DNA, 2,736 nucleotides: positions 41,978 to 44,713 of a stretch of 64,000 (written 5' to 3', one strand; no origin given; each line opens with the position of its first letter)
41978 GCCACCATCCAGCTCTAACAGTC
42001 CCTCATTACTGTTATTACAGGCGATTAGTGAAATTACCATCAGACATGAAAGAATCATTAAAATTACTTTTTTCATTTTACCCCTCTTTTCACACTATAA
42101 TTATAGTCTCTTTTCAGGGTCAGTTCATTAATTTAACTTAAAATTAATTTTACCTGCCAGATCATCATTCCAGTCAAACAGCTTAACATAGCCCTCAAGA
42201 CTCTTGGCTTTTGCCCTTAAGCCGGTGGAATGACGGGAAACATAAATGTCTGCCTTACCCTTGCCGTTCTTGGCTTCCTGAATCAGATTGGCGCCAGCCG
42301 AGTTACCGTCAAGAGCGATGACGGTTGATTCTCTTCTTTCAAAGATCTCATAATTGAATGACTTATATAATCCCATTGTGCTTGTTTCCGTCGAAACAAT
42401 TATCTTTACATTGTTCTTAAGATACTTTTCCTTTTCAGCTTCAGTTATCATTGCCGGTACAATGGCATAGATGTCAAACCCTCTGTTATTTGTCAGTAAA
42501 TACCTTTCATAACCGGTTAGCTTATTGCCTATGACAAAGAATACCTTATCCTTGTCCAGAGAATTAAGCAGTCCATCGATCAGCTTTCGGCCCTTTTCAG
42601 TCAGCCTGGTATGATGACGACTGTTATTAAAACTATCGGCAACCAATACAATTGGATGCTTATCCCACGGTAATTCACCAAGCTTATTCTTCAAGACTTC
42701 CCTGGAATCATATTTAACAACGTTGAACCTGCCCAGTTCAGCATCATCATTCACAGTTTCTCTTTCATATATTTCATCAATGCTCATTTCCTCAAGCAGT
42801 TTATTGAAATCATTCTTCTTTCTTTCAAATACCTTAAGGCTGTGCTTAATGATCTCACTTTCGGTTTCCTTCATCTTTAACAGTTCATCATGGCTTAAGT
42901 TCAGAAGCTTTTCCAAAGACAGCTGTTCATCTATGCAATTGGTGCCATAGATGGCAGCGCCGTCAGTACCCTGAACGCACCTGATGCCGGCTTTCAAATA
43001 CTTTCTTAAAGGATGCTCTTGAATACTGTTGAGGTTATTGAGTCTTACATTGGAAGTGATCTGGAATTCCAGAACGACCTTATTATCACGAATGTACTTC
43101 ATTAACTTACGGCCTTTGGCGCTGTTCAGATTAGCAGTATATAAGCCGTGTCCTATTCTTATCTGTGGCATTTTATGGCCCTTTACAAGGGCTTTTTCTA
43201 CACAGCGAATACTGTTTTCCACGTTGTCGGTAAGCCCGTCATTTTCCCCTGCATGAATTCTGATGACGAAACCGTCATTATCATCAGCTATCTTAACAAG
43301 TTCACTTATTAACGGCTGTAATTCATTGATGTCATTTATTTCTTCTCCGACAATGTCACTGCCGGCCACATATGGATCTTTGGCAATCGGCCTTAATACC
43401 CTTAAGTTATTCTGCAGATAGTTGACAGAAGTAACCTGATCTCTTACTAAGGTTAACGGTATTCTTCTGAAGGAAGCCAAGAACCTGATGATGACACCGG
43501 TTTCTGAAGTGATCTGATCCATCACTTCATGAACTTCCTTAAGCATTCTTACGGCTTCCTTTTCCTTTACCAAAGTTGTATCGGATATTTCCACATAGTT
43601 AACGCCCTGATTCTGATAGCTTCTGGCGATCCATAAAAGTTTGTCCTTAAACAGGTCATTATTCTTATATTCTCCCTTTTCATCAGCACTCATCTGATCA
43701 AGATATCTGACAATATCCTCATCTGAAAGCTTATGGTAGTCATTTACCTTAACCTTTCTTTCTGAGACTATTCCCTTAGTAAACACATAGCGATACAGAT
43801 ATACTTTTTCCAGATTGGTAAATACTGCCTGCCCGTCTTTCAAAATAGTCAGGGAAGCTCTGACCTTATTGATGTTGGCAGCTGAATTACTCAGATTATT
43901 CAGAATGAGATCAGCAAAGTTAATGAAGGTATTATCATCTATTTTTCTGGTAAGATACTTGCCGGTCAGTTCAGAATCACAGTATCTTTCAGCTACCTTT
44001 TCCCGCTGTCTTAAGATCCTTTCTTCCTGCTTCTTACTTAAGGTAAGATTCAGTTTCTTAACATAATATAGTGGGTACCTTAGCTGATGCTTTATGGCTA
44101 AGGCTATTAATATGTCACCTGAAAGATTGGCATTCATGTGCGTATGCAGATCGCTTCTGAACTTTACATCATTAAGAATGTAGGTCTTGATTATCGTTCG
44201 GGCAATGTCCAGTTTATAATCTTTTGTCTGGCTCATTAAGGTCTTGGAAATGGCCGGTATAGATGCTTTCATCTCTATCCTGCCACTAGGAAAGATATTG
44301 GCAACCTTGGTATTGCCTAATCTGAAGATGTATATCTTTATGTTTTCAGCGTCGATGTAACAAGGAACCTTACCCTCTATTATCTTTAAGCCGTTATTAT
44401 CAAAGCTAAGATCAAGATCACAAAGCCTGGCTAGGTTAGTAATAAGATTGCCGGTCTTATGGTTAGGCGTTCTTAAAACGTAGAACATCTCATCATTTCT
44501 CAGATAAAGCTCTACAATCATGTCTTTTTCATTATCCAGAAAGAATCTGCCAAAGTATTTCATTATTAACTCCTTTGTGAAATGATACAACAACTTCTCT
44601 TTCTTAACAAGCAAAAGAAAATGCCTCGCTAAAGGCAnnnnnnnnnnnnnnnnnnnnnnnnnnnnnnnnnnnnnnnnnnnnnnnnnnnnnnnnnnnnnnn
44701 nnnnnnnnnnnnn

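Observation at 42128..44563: Compositionally atypical 811-aa protein fusing an adenosine/AMP-deaminase fold to a C-terminal SLOG-like domain: candidate sensor-coupled nucleotide deaminase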

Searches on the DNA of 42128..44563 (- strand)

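Call 58: search_rna_families(sources=[L001, L003, L006, L007, L022, L034, L037, L041, L046, L050, L053, L061, L062, L063, L068, L069, L075, L080, L002], threshold=gathering)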
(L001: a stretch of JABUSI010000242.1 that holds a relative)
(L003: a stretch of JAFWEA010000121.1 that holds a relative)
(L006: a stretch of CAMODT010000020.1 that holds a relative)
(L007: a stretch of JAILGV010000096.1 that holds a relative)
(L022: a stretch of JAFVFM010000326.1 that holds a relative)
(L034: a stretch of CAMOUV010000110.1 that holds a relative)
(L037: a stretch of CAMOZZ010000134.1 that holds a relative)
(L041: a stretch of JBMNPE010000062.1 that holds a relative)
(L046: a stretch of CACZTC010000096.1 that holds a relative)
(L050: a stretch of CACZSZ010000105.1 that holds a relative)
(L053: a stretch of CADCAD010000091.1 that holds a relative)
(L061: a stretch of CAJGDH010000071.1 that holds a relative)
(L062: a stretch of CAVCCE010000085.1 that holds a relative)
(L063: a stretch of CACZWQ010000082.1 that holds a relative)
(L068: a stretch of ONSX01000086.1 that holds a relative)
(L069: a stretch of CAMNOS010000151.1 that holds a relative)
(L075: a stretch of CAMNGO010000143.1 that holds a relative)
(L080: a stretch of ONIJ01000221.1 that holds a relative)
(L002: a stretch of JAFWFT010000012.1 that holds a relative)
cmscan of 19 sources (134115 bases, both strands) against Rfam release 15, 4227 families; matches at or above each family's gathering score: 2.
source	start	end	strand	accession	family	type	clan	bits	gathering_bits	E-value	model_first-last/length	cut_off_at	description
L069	4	162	+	RF01699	Clostridiales-1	Gene; sRNA;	-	75.7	48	1.4e-14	1-166/166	no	Clostridiales-1 RNA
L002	9669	9741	-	RF00005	tRNA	Gene; tRNA;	CL00001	70.6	29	4.6e-13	1-71/71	no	tRNA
